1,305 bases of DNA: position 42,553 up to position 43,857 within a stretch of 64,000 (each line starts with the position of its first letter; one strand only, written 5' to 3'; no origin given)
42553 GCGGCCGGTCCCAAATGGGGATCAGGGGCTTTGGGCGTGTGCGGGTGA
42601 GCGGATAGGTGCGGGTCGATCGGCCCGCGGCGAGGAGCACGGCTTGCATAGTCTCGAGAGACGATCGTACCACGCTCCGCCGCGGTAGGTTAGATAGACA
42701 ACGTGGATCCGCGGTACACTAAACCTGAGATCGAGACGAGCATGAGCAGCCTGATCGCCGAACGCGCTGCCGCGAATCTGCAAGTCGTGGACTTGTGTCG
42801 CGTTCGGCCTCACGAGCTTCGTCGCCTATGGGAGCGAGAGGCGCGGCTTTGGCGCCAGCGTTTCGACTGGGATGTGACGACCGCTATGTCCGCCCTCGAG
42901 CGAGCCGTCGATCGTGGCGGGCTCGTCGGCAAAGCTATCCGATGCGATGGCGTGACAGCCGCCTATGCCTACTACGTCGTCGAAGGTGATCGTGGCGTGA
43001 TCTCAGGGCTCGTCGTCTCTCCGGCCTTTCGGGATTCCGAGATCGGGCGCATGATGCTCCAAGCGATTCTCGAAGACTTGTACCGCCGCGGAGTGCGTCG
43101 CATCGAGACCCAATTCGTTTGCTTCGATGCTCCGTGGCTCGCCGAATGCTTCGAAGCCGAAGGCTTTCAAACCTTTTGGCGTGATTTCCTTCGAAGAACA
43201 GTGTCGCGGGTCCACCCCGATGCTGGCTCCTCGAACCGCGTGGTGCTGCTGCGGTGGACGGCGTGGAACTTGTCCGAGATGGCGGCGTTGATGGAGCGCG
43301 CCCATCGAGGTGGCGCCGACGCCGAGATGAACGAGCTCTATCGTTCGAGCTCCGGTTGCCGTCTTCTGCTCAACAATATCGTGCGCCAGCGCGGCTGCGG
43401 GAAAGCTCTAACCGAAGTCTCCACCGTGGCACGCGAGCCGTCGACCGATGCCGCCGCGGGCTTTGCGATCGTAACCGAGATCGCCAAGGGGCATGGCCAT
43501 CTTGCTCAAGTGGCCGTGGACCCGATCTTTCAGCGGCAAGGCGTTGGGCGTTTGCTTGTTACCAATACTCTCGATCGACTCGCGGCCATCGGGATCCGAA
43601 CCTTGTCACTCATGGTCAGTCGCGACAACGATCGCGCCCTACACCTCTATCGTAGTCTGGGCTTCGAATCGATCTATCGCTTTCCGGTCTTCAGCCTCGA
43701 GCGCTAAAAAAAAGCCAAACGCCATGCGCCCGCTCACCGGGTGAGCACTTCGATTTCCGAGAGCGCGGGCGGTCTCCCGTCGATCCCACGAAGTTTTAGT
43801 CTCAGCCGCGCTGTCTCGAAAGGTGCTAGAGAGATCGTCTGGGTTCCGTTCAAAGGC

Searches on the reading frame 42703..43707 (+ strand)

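Call 65: search_protein_families(library=pfam, proteins=[window:42703-43707:+], max_evalue=0.000001)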
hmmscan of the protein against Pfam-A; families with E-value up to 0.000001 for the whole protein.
window:42703-43707:+ (334 aa): 6 families
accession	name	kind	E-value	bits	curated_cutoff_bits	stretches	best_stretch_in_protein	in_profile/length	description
PF00583.31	Acetyltransf_1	-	1.5e-23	83.7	20.7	2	249-321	42-116/116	Acetyltransferase (GNAT) family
PF13508.13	Acetyltransf_7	-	4.3e-18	65.9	27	1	249-322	12-83/84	Acetyltransferase (GNAT) domain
PF13673.13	Acetyltransf_10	-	1.5e-15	57.7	23.6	1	255-324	46-110/128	Acetyltransferase (GNAT) domain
PF13480.13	Acetyltransf_6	-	9.1e-15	55.5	22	1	30-135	23-133/143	Acetyltransferase (GNAT) domain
PF08445.16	FR47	-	4.6e-12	46.2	22.1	1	260-324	17-80/86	FR47-like protein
PF14542.12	Acetyltransf_CG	-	8e-07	29.5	30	0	82-132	7-59/80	GCN5-related N-acetyl-transferase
